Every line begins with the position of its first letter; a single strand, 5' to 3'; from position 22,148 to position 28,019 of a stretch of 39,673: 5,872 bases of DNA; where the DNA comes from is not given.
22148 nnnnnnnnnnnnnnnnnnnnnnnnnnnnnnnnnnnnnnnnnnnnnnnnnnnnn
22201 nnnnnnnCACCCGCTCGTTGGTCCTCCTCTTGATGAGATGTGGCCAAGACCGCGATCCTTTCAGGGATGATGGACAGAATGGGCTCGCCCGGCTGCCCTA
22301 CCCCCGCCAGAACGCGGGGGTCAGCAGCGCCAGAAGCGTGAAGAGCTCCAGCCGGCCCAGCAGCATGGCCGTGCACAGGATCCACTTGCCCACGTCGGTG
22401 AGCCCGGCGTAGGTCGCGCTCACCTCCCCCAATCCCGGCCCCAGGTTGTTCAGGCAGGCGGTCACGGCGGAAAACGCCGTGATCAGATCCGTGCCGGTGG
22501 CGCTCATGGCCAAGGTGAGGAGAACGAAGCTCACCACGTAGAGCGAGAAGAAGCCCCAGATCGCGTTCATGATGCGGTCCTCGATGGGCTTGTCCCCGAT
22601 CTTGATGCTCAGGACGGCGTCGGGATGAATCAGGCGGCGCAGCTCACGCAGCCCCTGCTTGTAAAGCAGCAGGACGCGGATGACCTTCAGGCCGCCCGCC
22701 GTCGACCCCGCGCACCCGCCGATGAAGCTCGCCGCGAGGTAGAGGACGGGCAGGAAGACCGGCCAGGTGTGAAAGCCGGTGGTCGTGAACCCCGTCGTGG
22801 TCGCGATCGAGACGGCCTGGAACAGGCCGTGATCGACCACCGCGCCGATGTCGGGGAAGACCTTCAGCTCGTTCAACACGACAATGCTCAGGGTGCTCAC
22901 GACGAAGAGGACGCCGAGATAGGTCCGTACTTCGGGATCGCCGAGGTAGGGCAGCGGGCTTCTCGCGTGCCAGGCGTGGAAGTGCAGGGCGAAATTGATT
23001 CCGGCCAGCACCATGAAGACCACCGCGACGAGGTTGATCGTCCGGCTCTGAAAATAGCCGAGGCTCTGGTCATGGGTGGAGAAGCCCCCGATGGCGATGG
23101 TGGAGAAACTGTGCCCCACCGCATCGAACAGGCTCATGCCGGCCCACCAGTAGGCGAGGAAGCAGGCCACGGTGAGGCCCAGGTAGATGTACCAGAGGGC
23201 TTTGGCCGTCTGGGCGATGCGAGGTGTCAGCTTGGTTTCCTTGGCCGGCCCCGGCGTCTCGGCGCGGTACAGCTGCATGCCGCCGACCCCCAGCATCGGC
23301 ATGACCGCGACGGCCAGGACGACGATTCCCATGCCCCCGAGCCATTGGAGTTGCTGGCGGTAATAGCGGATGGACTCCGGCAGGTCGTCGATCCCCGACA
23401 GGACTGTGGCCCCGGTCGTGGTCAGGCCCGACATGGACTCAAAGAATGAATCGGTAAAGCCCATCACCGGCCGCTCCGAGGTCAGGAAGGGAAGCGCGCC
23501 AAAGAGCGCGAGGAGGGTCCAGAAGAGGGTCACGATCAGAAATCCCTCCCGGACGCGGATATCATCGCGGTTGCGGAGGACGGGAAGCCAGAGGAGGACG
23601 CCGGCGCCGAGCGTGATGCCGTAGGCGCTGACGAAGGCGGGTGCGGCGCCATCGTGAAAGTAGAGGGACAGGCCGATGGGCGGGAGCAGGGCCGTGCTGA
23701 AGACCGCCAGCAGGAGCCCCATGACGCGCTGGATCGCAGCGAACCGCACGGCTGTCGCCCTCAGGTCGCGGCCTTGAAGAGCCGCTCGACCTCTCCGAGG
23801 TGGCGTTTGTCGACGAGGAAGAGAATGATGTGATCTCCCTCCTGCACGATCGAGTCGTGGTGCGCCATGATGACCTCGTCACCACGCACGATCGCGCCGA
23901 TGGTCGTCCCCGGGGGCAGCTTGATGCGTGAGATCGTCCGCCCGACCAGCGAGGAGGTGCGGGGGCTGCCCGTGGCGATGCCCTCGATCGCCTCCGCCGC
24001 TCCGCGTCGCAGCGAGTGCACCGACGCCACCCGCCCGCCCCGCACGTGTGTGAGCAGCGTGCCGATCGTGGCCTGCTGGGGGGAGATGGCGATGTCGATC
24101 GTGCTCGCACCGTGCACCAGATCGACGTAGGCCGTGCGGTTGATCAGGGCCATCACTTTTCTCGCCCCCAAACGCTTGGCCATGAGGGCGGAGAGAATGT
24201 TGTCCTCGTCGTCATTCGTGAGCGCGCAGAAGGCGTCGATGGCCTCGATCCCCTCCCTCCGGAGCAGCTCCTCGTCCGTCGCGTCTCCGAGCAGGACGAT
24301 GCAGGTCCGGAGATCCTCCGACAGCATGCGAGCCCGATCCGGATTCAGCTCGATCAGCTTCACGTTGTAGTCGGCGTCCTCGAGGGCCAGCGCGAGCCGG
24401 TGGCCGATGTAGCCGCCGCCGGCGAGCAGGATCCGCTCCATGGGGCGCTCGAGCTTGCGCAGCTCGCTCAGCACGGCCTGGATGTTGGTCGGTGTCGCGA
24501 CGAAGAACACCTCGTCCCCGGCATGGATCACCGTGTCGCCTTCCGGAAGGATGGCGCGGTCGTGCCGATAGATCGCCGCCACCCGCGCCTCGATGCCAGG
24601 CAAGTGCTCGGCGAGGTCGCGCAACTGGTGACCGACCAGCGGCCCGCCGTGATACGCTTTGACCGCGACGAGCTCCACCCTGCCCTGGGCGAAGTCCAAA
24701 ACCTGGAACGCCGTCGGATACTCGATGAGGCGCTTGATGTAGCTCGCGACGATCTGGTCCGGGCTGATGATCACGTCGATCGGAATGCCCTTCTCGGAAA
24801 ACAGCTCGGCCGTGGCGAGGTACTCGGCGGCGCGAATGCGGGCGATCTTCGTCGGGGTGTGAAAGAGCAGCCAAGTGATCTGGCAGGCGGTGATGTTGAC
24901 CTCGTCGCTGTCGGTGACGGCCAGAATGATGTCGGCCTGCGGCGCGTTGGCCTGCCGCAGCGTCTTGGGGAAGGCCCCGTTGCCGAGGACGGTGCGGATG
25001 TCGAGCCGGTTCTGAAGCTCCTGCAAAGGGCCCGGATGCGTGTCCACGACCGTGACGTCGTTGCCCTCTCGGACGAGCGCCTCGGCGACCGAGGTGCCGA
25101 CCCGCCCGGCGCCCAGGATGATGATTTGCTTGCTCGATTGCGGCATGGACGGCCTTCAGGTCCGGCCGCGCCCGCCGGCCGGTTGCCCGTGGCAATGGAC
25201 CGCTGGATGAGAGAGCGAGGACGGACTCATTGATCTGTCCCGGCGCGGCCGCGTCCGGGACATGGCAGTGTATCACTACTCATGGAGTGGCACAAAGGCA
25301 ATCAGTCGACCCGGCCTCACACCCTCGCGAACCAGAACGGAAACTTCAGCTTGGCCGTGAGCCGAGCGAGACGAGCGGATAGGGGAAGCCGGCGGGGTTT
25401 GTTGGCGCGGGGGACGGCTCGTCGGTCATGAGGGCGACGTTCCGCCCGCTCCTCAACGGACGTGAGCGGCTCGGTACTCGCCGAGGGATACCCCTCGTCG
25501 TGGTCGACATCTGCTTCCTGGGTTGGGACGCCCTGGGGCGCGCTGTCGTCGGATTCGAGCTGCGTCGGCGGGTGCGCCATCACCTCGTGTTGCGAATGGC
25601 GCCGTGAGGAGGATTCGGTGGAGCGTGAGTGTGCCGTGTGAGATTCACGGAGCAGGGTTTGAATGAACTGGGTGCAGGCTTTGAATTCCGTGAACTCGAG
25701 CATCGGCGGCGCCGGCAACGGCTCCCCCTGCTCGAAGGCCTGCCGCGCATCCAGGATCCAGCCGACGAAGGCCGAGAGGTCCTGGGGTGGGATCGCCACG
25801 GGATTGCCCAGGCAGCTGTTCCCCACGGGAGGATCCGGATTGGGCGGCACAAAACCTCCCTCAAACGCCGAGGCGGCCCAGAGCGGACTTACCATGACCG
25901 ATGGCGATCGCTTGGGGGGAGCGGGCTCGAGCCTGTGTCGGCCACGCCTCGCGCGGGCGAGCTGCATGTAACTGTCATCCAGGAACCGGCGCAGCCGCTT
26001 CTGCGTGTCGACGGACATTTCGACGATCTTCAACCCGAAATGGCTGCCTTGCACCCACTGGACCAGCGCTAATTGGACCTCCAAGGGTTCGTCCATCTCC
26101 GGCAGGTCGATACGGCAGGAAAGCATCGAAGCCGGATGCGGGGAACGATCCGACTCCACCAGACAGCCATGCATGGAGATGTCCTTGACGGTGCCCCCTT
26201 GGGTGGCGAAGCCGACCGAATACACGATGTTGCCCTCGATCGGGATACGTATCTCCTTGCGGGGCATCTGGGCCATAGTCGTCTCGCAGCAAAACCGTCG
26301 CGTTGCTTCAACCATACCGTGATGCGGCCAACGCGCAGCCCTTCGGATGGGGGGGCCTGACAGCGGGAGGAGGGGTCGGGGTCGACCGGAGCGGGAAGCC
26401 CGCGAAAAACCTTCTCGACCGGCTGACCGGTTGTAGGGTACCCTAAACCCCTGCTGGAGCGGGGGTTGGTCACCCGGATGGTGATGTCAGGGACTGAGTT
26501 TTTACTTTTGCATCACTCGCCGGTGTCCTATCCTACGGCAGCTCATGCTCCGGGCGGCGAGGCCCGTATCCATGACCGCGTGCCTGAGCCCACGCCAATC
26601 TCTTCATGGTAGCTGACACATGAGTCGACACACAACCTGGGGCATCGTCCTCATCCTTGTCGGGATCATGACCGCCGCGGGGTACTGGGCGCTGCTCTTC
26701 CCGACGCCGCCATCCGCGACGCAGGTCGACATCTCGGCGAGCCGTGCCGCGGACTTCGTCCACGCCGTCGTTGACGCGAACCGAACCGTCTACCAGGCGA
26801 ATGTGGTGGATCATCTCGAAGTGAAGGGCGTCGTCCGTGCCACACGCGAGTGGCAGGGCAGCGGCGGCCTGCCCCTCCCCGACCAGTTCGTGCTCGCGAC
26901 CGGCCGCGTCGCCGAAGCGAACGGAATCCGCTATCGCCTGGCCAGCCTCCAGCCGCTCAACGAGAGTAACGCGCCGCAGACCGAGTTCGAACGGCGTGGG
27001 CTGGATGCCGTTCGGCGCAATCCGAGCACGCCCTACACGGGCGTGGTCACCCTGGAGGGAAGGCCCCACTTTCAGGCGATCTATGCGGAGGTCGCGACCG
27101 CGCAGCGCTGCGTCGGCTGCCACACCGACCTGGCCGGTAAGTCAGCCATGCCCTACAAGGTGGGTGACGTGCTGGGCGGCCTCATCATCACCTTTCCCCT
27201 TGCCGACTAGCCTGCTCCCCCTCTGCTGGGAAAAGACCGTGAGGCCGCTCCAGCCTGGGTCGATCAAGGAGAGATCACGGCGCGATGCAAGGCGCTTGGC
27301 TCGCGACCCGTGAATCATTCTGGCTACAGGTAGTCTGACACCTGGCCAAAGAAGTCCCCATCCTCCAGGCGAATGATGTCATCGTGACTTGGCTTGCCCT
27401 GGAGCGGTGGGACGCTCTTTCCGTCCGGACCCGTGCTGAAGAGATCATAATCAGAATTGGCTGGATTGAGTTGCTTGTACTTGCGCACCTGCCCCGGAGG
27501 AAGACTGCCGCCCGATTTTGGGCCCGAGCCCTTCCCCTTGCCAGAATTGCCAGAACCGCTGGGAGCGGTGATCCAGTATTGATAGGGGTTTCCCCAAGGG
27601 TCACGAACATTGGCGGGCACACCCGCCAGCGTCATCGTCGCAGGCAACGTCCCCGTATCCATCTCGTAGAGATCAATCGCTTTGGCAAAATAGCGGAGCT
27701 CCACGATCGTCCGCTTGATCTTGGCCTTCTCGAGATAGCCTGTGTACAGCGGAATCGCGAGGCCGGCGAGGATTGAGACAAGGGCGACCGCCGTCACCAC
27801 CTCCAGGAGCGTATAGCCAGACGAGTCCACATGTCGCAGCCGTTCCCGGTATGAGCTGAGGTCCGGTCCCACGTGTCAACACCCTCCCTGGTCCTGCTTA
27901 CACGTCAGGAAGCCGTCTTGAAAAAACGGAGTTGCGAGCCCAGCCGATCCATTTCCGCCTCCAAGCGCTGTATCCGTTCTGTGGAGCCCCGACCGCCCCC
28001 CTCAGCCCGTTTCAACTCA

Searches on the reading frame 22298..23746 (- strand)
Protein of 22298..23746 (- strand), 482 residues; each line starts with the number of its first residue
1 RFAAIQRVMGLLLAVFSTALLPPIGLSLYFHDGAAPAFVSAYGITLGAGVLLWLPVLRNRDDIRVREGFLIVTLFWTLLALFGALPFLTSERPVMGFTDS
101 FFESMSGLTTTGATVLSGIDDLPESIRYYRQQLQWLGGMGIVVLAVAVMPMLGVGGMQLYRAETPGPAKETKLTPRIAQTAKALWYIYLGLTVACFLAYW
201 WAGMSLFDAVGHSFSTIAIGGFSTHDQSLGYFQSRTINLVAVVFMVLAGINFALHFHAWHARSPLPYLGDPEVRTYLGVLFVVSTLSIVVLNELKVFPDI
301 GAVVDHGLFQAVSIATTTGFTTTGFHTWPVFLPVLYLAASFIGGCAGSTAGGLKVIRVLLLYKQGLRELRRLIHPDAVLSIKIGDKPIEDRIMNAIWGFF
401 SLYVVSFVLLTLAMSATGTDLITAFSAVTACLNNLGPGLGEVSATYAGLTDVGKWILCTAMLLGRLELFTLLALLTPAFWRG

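Call 67: search_protein_families(library=pfam, proteins=[window:22298-23746:-], max_evalue=0.0001)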
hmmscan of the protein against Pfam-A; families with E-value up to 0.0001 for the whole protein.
window:22298-23746:- (482 aa): 1 family
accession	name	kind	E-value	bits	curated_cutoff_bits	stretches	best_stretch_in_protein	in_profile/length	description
PF02386.22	TrkH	-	7.1e-95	318.8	27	1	36-472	3-487/502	Cation transport protein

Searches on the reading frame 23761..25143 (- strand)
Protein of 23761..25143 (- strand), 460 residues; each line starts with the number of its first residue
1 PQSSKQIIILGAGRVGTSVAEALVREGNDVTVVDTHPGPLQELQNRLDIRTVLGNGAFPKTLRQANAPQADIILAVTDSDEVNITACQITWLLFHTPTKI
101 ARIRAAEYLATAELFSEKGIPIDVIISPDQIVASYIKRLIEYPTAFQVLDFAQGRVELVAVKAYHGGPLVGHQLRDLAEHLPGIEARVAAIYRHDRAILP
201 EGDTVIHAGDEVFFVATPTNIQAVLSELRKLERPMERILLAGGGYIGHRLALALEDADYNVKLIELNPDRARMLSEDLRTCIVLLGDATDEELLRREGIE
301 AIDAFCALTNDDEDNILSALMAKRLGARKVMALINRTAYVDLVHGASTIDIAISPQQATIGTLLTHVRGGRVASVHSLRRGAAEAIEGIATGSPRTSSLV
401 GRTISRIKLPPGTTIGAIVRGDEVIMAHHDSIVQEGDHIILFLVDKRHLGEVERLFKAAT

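Call 67: search_protein_families(library=pfam, proteins=[window:23761-25143:-], max_evalue=0.0001)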
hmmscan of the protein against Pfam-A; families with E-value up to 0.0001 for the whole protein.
window:23761-25143:- (460 aa): 17 families
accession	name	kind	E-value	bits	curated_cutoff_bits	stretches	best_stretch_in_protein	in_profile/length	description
PF02254.24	TrkA_N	-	3.3e-49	166.5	23.8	2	7-128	1-116/116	TrkA-N domain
PF02080.26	TrkA_C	-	1.1e-25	89.8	27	2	158-227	1-69/71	TrkA-C domain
PF13241.12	NAD_binding_7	-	2.3e-11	44.6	22.1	1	4-85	7-77/104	Putative NAD(P)-binding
PF07992.20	Pyr_redox_2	-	2.8e-10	40.5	26.1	0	213-281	125-188/291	Pyridine nucleotide-disulphide oxidoreductase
PF00070.33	Pyr_redox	-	1.5e-09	38.7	22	0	7-42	2-37/82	Pyridine nucleotide-disulphide oxidoreductase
PF03807.23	F420_oxidored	-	4.1e-09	37.4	21.6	0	7-55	2-46/94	NADP oxidoreductase coenzyme F420-dependent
PF02737.24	3HCDH_N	-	1.1e-07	32.4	22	0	7-48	2-43/180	3-hydroxyacyl-CoA dehydrogenase, NAD binding domain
PF02558.23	ApbA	-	1.2e-07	31.9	22.2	0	7-74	1-71/150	Ketopantoate reductase PanE/ApbA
PF03435.24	Sacchrp_dh_NADP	-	1.8e-06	28.8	25.1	0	7-45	1-41/129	Saccharopine dehydrogenase NADP binding domain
PF01210.29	NAD_Gly3P_dh_N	-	4e-06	27.3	23.1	0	7-79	2-79/158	NAD-dependent glycerol-3-phosphate dehydrogenase N-terminus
PF01262.27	AlaDh_PNT_C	-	5.6e-06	26.4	23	0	6-73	30-96/214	Alanine dehydrogenase/PNT, C-terminal domain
PF01488.26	Shikimate_DH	-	2.2e-05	25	24.3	0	3-89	11-95/138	Shikimate / quinate 5-dehydrogenase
PF06690.17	HcgC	-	3.3e-05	24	31.4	0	4-50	43-88/248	FeGP cofactor biosynthesis protein, methyltransferase HcgC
PF13460.12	NAD_binding_10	-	3.5e-05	24.2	27.2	0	12-81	3-73/184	NAD(P)H-binding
PF13478.12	XdhC_C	-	4.6e-05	24.4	29.7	0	7-88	1-62/125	XdhC Rossmann domain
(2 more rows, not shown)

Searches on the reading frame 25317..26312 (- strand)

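Call 68: search_protein_families(library=pfam, proteins=[window:25317-26312:-], max_evalue=0.0001)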
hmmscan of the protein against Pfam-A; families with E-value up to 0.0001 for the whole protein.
window:25317-26312:- (331 aa): 1 family
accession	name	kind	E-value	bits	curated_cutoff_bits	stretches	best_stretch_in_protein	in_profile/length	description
PF07238.19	PilZ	-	1.8e-10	41.5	22.5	1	18-111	3-100/102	PilZ domain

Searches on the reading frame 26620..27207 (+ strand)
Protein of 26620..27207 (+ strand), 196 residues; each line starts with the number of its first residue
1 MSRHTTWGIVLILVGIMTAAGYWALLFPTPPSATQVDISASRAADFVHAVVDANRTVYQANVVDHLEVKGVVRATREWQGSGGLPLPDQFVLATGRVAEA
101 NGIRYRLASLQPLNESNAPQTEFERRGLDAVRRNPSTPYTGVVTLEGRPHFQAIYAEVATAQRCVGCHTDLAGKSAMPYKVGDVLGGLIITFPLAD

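Call 68: search_protein_families(library=pfam, proteins=[window:26620-27207:+], max_evalue=0.0001)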
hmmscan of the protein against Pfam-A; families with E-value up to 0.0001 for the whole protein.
window:26620-27207:+ (196 aa): 1 family
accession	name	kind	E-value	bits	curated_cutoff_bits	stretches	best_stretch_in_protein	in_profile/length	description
PF11845.13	Tll0287-like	-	4.4e-15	56.8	24.1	1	37-193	5-144/144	Tll0287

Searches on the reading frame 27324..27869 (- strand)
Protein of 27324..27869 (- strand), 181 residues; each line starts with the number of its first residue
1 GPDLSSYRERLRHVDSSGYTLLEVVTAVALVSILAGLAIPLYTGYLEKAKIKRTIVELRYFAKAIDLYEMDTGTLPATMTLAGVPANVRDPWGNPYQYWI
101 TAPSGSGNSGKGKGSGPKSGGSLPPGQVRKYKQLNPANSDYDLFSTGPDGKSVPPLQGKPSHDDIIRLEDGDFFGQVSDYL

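Call 68: search_protein_families(library=pfam, proteins=[window:27324-27869:-], max_evalue=0.0001)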
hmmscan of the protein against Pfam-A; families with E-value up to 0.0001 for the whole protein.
window:27324-27869:- (181 aa): 1 family
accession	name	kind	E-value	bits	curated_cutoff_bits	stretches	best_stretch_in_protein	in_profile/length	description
PF08334.16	T2SSG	-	6.1e-08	33.1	21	0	43-78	3-38/108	Type II secretion system (T2SS), protein G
